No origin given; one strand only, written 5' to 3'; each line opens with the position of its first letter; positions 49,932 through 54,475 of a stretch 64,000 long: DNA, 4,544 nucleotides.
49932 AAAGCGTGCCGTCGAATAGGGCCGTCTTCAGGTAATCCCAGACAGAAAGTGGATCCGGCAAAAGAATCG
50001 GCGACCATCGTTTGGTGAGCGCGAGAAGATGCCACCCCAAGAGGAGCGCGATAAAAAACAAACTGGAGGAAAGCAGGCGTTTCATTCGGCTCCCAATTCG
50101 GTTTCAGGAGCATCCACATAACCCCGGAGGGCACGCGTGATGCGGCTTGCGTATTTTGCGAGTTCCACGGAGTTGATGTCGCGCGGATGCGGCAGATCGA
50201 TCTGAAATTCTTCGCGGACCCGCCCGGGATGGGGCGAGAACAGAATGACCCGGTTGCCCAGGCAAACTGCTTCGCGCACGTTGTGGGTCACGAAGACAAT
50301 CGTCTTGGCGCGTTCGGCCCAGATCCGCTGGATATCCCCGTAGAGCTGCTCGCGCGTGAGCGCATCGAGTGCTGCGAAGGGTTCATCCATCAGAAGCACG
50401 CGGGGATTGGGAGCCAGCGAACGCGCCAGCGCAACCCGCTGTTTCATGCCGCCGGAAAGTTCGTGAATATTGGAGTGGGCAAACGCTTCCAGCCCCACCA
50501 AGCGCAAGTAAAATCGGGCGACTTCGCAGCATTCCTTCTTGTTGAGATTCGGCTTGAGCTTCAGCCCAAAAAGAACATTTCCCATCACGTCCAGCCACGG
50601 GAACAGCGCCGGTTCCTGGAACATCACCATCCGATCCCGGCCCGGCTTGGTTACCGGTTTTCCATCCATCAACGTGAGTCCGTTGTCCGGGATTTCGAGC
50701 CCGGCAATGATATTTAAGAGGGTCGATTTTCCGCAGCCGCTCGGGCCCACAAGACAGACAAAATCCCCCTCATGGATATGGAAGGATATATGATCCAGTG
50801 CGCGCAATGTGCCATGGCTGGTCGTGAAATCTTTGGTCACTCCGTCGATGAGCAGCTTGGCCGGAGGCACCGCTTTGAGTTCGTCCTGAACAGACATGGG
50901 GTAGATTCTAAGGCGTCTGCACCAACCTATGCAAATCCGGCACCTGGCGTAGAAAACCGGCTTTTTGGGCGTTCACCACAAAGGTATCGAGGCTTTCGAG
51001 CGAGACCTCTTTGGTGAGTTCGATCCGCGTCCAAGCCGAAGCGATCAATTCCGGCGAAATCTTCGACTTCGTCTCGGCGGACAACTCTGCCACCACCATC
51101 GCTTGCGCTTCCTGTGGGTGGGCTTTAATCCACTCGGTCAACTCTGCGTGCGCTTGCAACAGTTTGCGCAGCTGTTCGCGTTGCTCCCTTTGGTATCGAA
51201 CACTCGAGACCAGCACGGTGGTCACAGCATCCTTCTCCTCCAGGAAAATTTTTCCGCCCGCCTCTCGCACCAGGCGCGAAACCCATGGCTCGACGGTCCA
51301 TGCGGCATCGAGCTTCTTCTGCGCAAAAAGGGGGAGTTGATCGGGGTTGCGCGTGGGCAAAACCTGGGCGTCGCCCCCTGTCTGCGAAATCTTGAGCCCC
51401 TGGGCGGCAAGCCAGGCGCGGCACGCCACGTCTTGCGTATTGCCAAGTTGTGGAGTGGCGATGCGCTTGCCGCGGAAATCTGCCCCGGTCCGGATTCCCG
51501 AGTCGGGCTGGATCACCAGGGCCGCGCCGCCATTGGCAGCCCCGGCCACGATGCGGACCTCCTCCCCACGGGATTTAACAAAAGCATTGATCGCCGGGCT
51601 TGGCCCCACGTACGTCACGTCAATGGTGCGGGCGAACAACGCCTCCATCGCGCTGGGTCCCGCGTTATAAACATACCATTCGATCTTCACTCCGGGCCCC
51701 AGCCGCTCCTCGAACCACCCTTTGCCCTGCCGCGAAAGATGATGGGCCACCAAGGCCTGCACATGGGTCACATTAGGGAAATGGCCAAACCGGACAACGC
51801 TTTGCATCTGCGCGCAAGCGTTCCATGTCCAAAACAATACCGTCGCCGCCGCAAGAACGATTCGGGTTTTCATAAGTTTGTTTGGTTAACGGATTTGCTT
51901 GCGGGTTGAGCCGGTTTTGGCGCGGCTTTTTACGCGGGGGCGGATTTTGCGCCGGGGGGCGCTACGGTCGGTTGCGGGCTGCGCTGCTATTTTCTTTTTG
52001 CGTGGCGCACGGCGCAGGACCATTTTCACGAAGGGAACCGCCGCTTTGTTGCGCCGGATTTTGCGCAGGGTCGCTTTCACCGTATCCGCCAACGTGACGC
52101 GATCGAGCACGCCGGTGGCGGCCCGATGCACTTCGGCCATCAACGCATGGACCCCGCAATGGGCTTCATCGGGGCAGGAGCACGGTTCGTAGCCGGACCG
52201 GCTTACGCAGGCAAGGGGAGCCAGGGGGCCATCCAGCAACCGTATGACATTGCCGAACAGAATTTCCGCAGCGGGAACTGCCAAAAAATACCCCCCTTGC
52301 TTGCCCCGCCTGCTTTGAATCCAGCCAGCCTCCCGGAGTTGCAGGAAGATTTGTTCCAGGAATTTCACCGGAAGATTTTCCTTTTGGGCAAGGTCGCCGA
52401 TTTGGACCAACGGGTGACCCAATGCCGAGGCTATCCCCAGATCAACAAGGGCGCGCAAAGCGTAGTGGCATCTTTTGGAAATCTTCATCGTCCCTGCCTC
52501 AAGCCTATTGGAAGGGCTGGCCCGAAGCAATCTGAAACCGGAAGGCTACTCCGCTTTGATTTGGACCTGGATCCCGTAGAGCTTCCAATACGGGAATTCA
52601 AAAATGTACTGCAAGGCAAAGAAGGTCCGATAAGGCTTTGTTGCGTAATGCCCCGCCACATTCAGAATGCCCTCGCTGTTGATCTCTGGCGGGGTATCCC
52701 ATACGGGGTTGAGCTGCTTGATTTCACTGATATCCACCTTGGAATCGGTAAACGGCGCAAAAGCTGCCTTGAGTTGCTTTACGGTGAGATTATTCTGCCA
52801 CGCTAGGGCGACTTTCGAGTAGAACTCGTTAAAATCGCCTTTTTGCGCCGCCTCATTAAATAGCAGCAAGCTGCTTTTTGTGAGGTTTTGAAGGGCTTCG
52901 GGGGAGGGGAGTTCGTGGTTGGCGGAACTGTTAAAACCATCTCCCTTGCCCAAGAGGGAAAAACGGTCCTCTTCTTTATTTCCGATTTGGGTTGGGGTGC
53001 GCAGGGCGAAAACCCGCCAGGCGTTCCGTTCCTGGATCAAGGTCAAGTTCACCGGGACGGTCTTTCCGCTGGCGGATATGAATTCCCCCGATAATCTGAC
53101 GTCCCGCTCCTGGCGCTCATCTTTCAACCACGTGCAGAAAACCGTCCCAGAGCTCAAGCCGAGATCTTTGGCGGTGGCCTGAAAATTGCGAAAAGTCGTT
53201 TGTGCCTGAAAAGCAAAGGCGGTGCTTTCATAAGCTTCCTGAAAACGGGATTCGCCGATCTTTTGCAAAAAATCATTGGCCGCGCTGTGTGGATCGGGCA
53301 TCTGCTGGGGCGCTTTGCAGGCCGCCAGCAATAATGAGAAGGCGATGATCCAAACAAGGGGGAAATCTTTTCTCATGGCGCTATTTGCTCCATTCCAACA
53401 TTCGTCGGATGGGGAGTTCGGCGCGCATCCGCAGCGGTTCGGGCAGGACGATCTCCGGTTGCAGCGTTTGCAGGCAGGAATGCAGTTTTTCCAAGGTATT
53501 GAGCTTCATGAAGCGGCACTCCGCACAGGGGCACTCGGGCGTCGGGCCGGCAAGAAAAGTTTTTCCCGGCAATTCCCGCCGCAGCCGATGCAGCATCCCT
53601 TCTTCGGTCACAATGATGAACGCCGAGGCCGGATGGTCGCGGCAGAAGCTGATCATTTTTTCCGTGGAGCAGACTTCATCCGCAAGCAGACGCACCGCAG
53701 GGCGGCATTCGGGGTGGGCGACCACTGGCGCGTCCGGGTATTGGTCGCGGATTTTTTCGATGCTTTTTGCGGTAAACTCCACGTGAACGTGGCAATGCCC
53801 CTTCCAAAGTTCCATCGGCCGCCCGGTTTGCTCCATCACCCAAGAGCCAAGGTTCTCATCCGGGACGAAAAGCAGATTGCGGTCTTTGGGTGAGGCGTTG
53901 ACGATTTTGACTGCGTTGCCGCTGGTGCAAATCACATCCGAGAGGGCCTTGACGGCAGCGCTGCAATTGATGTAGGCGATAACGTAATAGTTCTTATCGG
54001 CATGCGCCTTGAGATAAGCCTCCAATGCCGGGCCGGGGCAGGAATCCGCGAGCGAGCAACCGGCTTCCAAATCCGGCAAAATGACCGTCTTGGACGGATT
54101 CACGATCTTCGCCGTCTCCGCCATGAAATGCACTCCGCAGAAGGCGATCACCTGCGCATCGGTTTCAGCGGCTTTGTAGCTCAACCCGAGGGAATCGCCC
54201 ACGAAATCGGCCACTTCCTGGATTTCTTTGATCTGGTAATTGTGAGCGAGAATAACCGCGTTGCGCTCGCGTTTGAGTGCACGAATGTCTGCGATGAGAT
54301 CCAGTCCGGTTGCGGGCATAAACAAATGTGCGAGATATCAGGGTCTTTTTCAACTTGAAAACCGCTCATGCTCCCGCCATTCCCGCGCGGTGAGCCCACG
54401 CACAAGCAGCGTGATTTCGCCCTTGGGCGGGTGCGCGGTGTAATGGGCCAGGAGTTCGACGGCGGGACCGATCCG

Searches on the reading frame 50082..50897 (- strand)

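Call 71: search_protein_families(library=pfam, proteins=[window:50082-50897:-])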
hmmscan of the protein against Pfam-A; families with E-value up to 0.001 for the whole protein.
window:50082-50897:- (271 aa): 5 families
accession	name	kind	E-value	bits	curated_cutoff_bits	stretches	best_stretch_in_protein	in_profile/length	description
PF00005.33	ABC_tran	-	1.5e-31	110.3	25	1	34-175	1-137/137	ABC transporter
PF13304.12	AAA_21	-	2.2e-08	35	27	0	46-74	1-35/304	AAA domain, putative AbiEii toxin, Type IV TA system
PF03193.22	RsgA_GTPase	-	6.6e-05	23.2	30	1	25-66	88-128/174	RsgA GTPase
PF13401.12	AAA_22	-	0.00031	21.5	27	0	44-172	5-92/130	AAA domain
PF13555.12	AAA_29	-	0.00099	19.2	27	0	38-62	16-40/61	P-loop containing region of AAA domain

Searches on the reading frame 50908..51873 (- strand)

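Call 71: search_protein_families(library=pfam, proteins=[window:50908-51873:-])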
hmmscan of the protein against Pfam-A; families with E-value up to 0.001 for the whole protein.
window:50908-51873:- (321 aa): 3 families
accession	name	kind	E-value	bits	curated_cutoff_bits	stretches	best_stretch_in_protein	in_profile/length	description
PF13379.11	NMT1_2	-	4.6e-27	95.9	24.7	1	25-262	6-248/252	NMT1-like family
PF09084.16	NMT1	-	4.2e-12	46.8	20.5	1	49-256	11-216/216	NMT1/THI5 like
PF12974.12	Phosphonate-bd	-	2.4e-08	34.1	27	1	54-243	23-217/242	ABC transporter, phosphonate, periplasmic substrate-binding protein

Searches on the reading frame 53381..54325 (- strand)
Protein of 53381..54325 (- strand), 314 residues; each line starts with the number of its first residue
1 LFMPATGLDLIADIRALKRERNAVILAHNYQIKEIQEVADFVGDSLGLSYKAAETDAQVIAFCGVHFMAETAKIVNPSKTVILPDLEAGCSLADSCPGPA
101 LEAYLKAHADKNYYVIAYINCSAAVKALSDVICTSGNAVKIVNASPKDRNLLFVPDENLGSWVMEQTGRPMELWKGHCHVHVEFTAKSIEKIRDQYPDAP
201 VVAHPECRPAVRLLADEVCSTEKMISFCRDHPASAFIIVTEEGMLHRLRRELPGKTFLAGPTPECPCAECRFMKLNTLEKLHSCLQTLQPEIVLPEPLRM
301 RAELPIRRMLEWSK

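Call 71: search_protein_families(library=pfam, proteins=[window:53381-54325:-])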
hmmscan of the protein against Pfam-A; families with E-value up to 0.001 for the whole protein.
window:53381-54325:- (314 aa): 1 family
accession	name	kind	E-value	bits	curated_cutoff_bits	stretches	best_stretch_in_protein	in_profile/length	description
PF02445.21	NadA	-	3.1e-115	384.8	27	1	13-311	2-295/295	Quinolinate synthetase A protein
